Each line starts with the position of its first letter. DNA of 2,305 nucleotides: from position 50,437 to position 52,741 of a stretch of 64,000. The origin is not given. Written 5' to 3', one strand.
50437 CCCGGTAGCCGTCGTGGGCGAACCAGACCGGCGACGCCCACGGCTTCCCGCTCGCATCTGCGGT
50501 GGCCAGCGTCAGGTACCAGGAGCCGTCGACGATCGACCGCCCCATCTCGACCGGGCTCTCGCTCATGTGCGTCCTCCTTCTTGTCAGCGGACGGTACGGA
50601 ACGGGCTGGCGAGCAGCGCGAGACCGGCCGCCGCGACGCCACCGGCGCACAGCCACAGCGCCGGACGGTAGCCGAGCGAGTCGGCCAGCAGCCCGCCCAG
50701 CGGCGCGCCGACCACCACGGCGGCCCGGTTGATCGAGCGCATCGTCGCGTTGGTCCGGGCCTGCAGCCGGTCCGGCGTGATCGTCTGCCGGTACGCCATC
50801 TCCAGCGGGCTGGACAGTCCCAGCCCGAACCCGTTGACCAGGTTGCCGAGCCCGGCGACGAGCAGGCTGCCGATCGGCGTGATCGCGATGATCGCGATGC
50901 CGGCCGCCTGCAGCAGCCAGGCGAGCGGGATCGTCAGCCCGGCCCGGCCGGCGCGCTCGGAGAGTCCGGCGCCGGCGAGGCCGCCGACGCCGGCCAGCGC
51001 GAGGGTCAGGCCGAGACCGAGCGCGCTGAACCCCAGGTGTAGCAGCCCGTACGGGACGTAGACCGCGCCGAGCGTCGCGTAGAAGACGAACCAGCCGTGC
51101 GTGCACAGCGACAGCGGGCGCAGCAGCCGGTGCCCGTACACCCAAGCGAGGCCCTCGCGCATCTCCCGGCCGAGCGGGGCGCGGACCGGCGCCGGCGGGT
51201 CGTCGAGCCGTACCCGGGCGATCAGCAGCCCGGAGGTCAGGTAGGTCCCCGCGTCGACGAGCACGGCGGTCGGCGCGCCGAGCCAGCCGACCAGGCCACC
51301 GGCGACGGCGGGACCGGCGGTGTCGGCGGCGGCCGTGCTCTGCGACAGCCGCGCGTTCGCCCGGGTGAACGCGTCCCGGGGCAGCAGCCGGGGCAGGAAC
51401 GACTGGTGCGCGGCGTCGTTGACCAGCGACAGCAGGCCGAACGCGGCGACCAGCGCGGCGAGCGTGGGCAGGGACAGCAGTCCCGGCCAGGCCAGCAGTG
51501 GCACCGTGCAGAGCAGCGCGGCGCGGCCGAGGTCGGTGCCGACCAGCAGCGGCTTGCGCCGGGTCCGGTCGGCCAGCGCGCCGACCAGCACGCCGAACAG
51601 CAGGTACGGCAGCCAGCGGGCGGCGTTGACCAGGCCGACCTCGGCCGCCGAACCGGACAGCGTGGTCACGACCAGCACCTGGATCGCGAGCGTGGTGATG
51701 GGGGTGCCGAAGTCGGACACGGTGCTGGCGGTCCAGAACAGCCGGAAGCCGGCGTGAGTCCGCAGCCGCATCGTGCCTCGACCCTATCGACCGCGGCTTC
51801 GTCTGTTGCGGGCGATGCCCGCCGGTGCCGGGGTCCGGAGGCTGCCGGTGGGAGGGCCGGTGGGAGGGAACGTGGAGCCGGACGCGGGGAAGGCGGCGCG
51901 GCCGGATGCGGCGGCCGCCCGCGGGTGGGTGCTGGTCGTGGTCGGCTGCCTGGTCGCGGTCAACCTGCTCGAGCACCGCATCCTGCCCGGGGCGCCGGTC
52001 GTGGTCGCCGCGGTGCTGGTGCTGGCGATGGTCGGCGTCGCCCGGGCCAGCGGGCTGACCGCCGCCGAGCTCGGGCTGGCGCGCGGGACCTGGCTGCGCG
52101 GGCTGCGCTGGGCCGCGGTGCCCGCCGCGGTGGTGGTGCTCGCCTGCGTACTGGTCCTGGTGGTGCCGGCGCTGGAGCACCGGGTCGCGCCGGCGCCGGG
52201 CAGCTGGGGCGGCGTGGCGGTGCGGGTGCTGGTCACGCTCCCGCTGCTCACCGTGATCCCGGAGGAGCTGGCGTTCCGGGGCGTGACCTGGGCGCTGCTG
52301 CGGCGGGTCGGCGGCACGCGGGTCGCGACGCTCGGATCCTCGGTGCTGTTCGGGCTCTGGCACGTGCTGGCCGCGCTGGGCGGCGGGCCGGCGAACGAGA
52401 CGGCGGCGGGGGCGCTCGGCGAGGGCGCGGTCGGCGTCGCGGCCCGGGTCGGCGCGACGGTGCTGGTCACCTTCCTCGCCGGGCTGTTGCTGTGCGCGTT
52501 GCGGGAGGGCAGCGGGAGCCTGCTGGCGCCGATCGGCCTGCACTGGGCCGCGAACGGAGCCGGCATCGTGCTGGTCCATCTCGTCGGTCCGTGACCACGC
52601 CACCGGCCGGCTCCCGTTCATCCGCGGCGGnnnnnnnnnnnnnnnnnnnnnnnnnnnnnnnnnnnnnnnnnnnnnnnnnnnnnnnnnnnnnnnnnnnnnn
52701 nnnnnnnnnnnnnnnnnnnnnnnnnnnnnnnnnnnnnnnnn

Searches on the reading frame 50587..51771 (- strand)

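Call 72: search_protein_families(library=pfam, proteins=[window:50587-51771:-], max_evalue=0.00001)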
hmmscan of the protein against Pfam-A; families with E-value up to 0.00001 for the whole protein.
window:50587-51771:- (395 aa): 2 families
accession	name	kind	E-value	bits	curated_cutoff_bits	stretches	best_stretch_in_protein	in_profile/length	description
PF07690.21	MFS_1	-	3.3e-29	102.3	33.4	2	13-308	2-306/347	Major Facilitator Superfamily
PF05977.19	MFS_3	-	5.2e-23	81.7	27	1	7-392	10-396/524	Transmembrane secretion effector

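Call 88: search_protein_families(library=ncbifam, proteins=[window:50587-51771:-], max_evalue=0.00001)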
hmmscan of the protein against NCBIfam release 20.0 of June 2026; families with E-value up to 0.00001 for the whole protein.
window:50587-51771:- (395 aa): 7 families
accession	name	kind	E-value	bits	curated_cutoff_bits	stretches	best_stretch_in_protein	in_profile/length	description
TIGR00900.1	2A0121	subfamily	1.2e-54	186.1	319.6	1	9-367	1-364/364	H+ Antiporter protein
NF007792.0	PRK10489.1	equivalog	2.8e-21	76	324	1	3-388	13-397/419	enterobactin transporter EntS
NF000245.1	macrolide_MefA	exception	4.7e-15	55.6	675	1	9-389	11-394/405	macrolide efflux MFS transporter Mef(A)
NF052575.1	MFS_efflux_Tap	equivalog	5.8e-15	55.2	625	1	11-372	8-377/401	multidrug efflux MFS transporter Tap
NF006386.0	PRK08633.1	equivalog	1e-06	26.8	1221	1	9-160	11-162/1147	acyl-[ACP]--phospholipid O-acyltransferase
NF012178.0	tet_MFS_V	exception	1.7e-06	27.4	640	1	8-321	9-329/409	tetracycline efflux MFS transporter Tet(V)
TIGR00880.1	2_A_01_02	superfamily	2.7e-06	27.6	131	0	254-387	1-135/141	multidrug resistance protein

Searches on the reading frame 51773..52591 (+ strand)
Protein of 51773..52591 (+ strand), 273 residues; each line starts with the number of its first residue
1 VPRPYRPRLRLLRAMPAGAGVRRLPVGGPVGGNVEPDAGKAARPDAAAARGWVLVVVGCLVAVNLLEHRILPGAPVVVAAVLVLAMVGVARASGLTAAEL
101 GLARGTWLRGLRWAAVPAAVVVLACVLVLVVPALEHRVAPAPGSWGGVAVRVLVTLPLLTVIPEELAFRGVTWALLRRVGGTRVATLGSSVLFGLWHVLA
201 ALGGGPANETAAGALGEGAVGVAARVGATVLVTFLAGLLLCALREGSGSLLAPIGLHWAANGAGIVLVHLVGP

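Call 72: search_protein_families(library=pfam, proteins=[window:51773-52591:+], max_evalue=0.00001)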
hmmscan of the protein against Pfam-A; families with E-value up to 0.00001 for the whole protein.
window:51773-52591:+ (273 aa): 1 family
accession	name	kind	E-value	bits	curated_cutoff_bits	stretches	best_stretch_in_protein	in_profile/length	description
PF02517.21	Rce1-like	-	7.2e-18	65.1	22.4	1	152-262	7-92/93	Type II CAAX prenyl endopeptidase Rce1-like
